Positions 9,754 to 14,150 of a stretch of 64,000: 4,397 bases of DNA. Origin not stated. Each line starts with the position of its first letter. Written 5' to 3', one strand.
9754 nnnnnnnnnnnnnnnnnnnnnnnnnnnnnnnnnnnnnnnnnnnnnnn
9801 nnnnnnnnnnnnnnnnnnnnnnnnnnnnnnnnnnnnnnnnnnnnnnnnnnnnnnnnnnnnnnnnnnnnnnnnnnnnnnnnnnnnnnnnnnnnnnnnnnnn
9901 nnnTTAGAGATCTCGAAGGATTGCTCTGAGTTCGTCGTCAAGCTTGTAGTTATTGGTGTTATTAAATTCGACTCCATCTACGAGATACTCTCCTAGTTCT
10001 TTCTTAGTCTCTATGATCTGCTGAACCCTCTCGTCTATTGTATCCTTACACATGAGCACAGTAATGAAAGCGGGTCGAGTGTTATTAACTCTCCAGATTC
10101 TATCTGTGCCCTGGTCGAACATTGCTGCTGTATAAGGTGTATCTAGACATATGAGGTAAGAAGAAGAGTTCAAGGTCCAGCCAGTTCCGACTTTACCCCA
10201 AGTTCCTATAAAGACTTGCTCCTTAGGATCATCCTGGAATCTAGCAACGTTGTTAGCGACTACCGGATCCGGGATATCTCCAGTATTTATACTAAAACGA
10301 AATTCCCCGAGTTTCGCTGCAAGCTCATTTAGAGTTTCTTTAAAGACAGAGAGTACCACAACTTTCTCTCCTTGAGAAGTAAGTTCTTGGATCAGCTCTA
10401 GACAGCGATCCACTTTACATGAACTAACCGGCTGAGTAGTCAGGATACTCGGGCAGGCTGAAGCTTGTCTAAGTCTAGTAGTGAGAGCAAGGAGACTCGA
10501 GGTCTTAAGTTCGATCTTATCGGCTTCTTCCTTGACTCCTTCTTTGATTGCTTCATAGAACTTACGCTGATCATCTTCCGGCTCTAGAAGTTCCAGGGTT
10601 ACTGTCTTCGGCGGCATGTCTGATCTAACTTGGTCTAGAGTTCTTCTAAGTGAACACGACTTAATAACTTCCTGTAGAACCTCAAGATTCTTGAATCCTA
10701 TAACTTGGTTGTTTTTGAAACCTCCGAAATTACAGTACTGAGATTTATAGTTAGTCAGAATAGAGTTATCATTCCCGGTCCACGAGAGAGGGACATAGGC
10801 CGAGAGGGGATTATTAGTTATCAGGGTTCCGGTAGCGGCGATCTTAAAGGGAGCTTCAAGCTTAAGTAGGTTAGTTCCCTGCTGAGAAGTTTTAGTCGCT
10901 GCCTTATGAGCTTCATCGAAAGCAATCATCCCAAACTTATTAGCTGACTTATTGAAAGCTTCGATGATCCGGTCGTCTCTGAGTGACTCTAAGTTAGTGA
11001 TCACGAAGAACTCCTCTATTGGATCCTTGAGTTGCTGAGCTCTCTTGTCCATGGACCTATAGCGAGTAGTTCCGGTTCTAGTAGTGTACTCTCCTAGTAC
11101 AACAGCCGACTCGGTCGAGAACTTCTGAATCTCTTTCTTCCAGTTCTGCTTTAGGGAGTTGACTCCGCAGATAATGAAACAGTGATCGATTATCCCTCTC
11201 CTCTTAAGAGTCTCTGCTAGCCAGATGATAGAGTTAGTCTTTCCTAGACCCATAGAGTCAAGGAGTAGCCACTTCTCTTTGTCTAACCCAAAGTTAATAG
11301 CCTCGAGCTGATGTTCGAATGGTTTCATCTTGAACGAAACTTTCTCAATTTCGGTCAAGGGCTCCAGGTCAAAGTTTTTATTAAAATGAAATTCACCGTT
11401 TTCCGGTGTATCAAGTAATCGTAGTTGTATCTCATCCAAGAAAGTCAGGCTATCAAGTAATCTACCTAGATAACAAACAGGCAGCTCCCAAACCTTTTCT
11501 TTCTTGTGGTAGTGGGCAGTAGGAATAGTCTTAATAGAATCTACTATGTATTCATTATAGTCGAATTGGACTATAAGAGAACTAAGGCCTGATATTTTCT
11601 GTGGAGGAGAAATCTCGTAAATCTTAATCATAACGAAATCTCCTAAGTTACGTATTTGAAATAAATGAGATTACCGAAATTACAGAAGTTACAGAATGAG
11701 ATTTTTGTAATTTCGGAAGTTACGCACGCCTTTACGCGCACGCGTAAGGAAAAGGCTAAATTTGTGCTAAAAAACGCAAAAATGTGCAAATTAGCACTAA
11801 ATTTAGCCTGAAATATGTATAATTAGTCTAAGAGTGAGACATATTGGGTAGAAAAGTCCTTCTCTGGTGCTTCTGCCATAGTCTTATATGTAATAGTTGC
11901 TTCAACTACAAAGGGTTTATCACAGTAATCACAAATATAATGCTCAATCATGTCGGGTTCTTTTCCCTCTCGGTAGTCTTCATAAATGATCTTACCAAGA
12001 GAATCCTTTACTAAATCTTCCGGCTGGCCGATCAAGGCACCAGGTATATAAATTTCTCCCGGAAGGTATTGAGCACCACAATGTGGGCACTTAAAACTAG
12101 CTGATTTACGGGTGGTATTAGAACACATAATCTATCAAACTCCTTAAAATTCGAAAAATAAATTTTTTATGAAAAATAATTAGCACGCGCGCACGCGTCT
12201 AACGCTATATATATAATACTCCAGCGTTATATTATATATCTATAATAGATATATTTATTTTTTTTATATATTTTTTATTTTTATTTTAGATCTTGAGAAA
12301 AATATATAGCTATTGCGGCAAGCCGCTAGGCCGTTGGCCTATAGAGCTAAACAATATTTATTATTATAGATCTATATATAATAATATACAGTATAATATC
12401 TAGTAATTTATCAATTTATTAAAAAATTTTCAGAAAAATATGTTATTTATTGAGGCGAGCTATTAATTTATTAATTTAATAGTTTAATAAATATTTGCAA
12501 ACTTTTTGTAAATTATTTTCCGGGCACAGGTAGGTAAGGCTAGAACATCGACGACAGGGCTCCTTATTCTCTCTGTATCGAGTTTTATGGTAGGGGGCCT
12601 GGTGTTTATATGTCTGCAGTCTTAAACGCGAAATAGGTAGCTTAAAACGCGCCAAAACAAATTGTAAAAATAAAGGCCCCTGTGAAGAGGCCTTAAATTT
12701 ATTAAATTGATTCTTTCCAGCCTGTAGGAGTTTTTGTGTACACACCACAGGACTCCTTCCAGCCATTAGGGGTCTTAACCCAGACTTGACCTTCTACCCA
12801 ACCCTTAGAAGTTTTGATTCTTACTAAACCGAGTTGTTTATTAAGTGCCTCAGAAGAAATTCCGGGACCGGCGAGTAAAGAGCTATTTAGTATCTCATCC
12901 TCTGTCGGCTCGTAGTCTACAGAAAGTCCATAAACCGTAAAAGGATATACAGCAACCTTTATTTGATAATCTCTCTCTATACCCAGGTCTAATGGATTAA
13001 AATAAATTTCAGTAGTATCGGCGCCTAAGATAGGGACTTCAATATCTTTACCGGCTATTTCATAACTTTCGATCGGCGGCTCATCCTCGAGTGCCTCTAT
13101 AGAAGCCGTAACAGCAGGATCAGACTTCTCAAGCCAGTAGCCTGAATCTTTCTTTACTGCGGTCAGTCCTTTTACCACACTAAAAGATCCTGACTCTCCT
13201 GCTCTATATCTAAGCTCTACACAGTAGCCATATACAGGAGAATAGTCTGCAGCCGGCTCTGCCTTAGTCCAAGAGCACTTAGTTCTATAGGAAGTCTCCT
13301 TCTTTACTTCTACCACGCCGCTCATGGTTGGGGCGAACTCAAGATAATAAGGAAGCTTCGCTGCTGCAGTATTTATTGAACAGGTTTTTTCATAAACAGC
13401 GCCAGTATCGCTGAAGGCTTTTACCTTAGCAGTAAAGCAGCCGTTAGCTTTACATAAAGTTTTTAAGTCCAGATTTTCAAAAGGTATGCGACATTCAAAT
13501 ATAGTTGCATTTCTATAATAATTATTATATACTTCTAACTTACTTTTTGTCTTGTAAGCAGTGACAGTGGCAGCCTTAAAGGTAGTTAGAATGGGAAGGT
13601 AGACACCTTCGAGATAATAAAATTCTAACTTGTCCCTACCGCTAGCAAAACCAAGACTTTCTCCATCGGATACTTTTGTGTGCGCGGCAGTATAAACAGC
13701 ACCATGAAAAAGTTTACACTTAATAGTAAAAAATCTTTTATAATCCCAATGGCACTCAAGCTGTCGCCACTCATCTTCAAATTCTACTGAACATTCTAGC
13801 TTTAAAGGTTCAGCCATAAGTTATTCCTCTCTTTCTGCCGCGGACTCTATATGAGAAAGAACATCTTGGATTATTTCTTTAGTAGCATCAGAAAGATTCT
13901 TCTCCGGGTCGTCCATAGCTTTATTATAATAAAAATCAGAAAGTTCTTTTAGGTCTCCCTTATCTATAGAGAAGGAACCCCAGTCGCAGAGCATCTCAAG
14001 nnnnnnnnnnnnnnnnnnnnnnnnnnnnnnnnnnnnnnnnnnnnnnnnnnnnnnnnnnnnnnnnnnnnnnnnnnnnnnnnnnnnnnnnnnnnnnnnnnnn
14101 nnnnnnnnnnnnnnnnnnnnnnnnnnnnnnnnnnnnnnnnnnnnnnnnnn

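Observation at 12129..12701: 570-bp gene-free AT-rich region with GC-rich mini-palindromes: candidate origin or packaging signal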

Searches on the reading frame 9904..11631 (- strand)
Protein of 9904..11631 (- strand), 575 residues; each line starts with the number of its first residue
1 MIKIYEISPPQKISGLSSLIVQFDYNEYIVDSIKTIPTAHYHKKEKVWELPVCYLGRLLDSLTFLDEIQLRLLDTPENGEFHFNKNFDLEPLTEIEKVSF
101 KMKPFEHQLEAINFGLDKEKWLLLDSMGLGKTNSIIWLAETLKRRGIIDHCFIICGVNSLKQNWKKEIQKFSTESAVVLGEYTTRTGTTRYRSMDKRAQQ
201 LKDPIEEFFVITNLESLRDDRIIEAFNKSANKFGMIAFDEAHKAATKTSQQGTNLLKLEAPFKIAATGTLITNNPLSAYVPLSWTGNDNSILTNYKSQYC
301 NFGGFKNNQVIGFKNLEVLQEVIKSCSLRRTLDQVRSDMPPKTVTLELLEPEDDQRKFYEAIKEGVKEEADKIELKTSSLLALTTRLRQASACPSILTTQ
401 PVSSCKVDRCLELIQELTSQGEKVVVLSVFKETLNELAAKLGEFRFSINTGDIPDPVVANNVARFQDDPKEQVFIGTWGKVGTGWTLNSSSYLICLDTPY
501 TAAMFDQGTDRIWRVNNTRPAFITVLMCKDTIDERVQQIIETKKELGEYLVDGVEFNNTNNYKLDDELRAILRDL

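Call 9: search_protein_families(library=pfam, proteins=[window:9904-11631:-], max_evalue=0.01)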
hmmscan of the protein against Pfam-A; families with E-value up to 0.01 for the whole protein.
window:9904-11631:- (575 aa): 5 families
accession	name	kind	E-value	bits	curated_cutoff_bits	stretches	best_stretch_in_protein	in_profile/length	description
PF00176.29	SNF2-rel_dom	-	3e-24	86.1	24.9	1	107-393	1-287/290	SNF2-related domain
PF04851.21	ResIII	-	4.1e-11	43.5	22.5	1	102-270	2-162/164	Type III restriction enzyme, res subunit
PF00271.37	Helicase_C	-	1.1e-06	29.3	23.5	1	406-515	2-109/110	Helicase conserved C-terminal domain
PF00270.35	DEAD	-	3.8e-06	27.2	26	1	106-251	2-136/167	DEAD/DEAH box helicase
PF07443.18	HARP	-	0.00057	19.8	25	1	21-71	3-53/55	HepA-related protein (HARP)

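Call 10: search_protein_families(library=phrogs, proteins=[window:9904-11631:-], max_evalue=0.01)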
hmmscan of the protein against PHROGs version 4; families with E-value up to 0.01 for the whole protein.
window:9904-11631:- (575 aa): 8 families
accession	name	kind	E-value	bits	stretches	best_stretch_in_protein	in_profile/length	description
phrog_62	-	DNA, RNA and nucleotide metabolism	1.1e-85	289.4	1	94-564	687-1146/1881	DNA helicase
phrog_29996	-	unknown function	1.6e-16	60.5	1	122-555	746-1168/1189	-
phrog_16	-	DNA, RNA and nucleotide metabolism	8.9e-13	48.3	1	75-275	249-421/986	DNA helicase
phrog_23807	-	unknown function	7.2e-09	34.9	1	108-249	134-277/1053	-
phrog_11354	-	unknown function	0.00097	19.8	1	493-555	47-109/116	-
phrog_1685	-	unknown function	0.0015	16.7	0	95-176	822-902/2278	-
phrog_11801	-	other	0.0038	15.4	0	83-186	847-950/2269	DNA methyltransferase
phrog_21391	-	DNA, RNA and nucleotide metabolism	0.0044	15.1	1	450-515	1391-1454/2021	DNA helicase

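Call 15: find_related_loci(query=window:9904-11631:-, collection=viral_contigs, flank=6000)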
Query window:9904-11631:- (575 aa) in viral_contigs; peptide patterns used: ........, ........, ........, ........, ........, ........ (x = any residue, [..] = any of these).
53 stretches matched a pattern; 52 encode a relative of the query (tblastn E <= 1e-3); 51 distinct loci.
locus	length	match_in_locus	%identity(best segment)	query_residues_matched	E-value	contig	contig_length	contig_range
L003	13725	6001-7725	97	1-575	0e+0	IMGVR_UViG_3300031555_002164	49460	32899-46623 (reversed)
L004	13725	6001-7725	93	1-575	0e+0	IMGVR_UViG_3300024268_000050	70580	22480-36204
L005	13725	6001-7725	92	1-575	0e+0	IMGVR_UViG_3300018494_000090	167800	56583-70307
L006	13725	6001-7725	92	1-575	0e+0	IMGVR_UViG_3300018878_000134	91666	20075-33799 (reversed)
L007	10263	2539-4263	92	1-575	0e+0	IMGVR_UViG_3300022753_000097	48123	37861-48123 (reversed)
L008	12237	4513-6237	93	1-575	0e+0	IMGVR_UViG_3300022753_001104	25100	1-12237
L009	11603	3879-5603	89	1-575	0e+0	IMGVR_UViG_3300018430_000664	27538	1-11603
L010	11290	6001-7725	89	1-575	0e+0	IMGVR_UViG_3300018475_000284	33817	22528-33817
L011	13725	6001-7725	89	1-575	0e+0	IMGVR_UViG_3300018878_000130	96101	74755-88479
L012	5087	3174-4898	86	1-575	0e+0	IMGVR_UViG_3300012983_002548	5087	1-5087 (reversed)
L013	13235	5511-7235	83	1-575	0e+0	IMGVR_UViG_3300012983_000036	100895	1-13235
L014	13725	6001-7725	93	1-575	0e+0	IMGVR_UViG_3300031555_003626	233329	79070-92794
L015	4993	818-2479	62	1-553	0e+0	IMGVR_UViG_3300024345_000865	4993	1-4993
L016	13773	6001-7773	53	1-572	0e+0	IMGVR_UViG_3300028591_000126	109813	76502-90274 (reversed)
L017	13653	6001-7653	47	1-575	5e-175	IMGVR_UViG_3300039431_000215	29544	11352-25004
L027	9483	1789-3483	62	1-575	0e+0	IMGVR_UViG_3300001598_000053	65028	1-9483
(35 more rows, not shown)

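Call 24: search_dna_similar(query=window:9904-11631:-, collection=phages, mode=protein, max_rows=15)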
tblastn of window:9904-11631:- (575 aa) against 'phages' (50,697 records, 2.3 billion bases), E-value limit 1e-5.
Records with a match: 431; places in all: 431; records where one place covers at least 80% of the query: 90.
Best place of each record, by identity: <60% 431.
By first word of the organism name: Gordonia 110; Pseudomonas 101; Vibrio 59; Bacillus 16; Clostridium 13; Acinetobacter 10; Xanthomonas 10; Arthrobacter 10; Bacteriophage 9; Streptomyces 9; and 38 more.
By host as written in the record: Gordonia terrae 3612 82; - 61; Pseudomonas aeruginosa 38; Pseudomonas aeruginosa PAO1 28; Gordonia rubripertincta NRRL B-16540 9; Vibrio cholerae 2095 9; Pseudomonas aeruginosa PA14 8; Gordonia sp. 7; and 109 more.
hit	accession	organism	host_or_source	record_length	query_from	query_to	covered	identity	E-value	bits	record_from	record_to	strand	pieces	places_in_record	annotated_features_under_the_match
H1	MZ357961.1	Bacillus phage Flasso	Bacillus cereus MCR1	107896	6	553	95%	34.4%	9e-86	297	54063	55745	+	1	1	helicase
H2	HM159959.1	Clostridium phage phiCTP1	-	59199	12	564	96%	32.5%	3e-75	266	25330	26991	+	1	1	putative helicase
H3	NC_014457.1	Clostridium phage phiCTP1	-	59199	12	564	96%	32.5%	3e-75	266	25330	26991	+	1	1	putative helicase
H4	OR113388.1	Clostridium phage vB_CtyS-FA88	Clostridium sp.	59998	12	564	96%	32.5%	3e-75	266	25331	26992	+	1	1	hypothetical protein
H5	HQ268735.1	Streptococcus phage Dp-1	Streptococcus pneumoniae strain R6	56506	48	553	88%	34.8%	2e-85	296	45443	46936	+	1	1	putative ATP-dependent helicase | ribosome_binding_site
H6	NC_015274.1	Streptococcus phage Dp-1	Streptococcus pneumoniae strain R6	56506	48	553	88%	34.8%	2e-85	296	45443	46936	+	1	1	putative ATP-dependent helicase | ribosome_binding_site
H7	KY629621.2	Streptococcus virus MS1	Streptococcus pneumoniae R6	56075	48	569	91%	33.6%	2e-77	273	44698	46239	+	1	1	helicase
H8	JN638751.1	Bacillus phage G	Bacillus megaterium str. ATCC 43725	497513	90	568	83%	32.9%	2e-71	255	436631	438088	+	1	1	594: gp594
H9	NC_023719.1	Bacillus phage G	Bacillus megaterium str. ATCC 43725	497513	90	568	83%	32.9%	2e-71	255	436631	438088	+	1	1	594: gp594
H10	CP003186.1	Thermoanaerobacterium phage THSA-485A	Thermoanaerobacterium saccharolyticum ...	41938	28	552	91%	26.0%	2e-34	145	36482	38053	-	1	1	SNF2-related protein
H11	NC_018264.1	Thermoanaerobacterium phage THSA-485A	Thermoanaerobacterium saccharolyticum ...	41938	28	552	91%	26.0%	2e-34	145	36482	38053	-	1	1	DNA helicase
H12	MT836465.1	Bacteriophage sp.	human fecal samples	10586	21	555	93%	24.0%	3e-22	107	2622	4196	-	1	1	record has no annotation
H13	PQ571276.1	Bacteroides phage BS-TP3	Bacteroides salyersiae BG8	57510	23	547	91%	24.2%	2e-21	105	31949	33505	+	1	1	DNA helicase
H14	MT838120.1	Bacteriophage sp.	human fecal samples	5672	23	547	91%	23.9%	3e-21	104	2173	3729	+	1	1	record has no annotation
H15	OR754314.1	Pseudomonas phage vB_PmeS_STP12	Pseudomonas mendocina STP12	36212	36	552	90%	24.2%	6e-21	103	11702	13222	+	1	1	record has no annotation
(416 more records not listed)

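Call 38: find_related_loci(query=window:9904-11631:-, collection=genome_contigs, flank=4000)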
Query window:9904-11631:- (575 aa) in genome_contigs; peptide patterns used: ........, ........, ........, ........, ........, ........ (x = any residue, [..] = any of these).
45 stretches matched a pattern; 3 encode a relative of the query (tblastn E <= 1e-3); 3 distinct loci.
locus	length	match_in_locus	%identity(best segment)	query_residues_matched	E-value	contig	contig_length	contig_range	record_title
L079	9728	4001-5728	84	1-575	0e+0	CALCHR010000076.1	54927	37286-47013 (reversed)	MAG TPA_asm: uncultured Bacteroidales bacterium isolate SRR6425778_bin.38_CONCOCT_v1.1_MAG genome assembly, contig: ERZ1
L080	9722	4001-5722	68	1-575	0e+0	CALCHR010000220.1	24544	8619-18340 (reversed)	MAG TPA_asm: uncultured Bacteroidales bacterium isolate SRR6425778_bin.38_CONCOCT_v1.1_MAG genome assembly, contig: ERZ1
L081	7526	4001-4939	37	241-554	2e-61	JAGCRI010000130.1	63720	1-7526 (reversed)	MAG: Bacteroidales bacterium isolate RGIG10052 Yak_Rumen-1__c1495201, whole genome shotgun sequence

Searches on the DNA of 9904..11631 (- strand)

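Call 58: search_rna_families(sources=[L003, L004, L005, L011, L013, L054, L059, L061, L063, L066, L067, L069, L016, L027], threshold=gathering)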
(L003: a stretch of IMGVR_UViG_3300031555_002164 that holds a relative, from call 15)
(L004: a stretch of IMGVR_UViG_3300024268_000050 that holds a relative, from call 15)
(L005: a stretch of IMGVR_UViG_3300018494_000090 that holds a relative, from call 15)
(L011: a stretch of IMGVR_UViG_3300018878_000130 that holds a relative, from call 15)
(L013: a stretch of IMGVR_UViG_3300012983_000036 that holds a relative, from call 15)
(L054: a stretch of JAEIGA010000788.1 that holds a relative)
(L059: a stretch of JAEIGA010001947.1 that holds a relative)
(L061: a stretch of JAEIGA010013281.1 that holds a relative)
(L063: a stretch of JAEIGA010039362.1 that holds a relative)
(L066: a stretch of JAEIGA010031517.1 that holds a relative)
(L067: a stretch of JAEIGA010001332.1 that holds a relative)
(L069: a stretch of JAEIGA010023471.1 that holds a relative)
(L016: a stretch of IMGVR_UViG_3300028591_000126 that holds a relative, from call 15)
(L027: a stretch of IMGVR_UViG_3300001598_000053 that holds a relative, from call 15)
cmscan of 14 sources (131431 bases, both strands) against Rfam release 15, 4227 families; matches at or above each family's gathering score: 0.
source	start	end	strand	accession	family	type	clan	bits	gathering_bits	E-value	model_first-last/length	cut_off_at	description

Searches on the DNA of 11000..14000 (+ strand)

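Call 7: search_dna_similar(query=window:11000-14000:+, collection=phages, mode=distant, max_rows=30)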
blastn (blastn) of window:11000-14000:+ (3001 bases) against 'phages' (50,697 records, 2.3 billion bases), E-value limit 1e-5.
No match.

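Call 11: search_rna_families(source=window, start=12000, end=12850, threshold=evalue, max_evalue=10, show_alignments=3)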
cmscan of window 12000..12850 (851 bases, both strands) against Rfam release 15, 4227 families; matches with E-value up to 10: 4.
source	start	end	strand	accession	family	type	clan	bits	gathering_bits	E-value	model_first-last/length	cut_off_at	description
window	12667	12721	-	RF01859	Phe_leader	Cis-reg; leader;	-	20.3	55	1.1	1-125/125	no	Phenylalanine leader peptide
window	12664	12752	-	RF02076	STnc100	Gene; sRNA;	-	16.3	47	0.5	1-206/206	no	Gammaproteobacterial sRNA STnc100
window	12669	12710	-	RF01388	isrD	Gene; sRNA;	-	14.7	37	5.8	1-51/51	no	isrD Hfq binding RNA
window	12753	12769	-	RF03156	L31-Firmicutes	Cis-reg; leader;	CL00118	13.9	33.3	5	1-32/32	no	L31-Firmicutes ribosomal protein leader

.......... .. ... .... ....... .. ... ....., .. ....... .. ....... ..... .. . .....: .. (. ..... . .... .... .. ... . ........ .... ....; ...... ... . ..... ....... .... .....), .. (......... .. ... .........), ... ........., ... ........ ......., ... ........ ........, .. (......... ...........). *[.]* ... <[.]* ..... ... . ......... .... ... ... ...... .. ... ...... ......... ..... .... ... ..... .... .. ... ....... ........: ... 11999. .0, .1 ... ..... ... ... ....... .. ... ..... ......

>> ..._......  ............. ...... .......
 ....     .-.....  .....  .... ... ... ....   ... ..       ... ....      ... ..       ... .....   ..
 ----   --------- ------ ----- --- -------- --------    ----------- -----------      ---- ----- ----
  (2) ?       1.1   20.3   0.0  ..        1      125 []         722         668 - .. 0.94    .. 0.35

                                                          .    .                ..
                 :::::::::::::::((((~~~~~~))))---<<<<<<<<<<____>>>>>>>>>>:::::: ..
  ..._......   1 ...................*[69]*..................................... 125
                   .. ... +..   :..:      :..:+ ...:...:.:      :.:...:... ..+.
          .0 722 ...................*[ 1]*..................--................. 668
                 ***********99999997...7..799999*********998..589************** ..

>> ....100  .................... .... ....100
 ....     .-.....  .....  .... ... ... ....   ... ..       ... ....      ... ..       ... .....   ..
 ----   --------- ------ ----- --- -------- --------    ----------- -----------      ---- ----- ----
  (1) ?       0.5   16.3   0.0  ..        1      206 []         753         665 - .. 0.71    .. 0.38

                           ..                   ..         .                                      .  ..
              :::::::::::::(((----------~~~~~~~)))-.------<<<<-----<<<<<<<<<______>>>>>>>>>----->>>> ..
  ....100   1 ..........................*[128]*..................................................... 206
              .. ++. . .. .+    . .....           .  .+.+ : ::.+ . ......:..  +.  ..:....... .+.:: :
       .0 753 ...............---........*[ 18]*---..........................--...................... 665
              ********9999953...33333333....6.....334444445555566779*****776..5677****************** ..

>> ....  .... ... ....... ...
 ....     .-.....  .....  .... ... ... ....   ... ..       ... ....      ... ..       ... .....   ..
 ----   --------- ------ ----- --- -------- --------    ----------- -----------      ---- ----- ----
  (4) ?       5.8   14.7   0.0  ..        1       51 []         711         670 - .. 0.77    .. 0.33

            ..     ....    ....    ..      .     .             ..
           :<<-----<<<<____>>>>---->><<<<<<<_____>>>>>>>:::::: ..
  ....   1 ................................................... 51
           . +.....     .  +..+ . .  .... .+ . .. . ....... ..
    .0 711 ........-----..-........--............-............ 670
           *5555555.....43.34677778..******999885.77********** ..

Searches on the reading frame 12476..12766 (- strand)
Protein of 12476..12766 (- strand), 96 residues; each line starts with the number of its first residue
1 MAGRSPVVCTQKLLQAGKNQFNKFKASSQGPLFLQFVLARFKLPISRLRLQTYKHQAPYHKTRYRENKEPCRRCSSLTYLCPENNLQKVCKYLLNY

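Call 10: search_protein_families(library=phrogs, proteins=[window:12476-12766:-], max_evalue=0.01)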
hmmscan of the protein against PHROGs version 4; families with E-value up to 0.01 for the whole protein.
window:12476-12766:- (96 aa): 0 families

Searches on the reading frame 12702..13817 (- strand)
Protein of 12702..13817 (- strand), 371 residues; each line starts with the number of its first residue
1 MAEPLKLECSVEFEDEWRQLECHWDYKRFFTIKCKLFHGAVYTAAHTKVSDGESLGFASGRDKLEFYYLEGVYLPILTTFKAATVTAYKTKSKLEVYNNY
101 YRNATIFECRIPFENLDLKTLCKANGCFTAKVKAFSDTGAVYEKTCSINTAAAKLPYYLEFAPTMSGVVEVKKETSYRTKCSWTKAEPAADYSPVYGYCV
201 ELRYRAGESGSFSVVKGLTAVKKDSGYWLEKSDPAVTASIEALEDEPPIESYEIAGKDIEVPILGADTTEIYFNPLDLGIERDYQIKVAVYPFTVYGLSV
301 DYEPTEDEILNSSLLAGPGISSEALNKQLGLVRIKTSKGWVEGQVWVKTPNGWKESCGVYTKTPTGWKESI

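Call 9: search_protein_families(library=pfam, proteins=[window:12702-13817:-], max_evalue=0.01)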
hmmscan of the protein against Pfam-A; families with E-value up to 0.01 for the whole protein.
window:12702-13817:- (371 aa): 0 families

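Call 10: search_protein_families(library=phrogs, proteins=[window:12702-13817:-], max_evalue=0.01)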
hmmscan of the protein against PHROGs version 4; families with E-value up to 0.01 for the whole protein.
window:12702-13817:- (371 aa): 0 families

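Call 14: find_related_loci(query=window:12702-13817:-, collection=viral_contigs, flank=6000)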
Query window:12702-13817:- (371 aa) in viral_contigs; peptide patterns used: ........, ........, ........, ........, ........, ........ (x = any residue, [..] = any of these).
14 stretches matched a pattern; 2 encode a relative of the query (tblastn E <= 1e-3); 2 distinct loci.
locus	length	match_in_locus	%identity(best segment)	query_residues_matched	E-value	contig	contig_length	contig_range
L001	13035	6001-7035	29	6-371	5e-33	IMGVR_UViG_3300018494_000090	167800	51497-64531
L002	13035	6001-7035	29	6-371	5e-33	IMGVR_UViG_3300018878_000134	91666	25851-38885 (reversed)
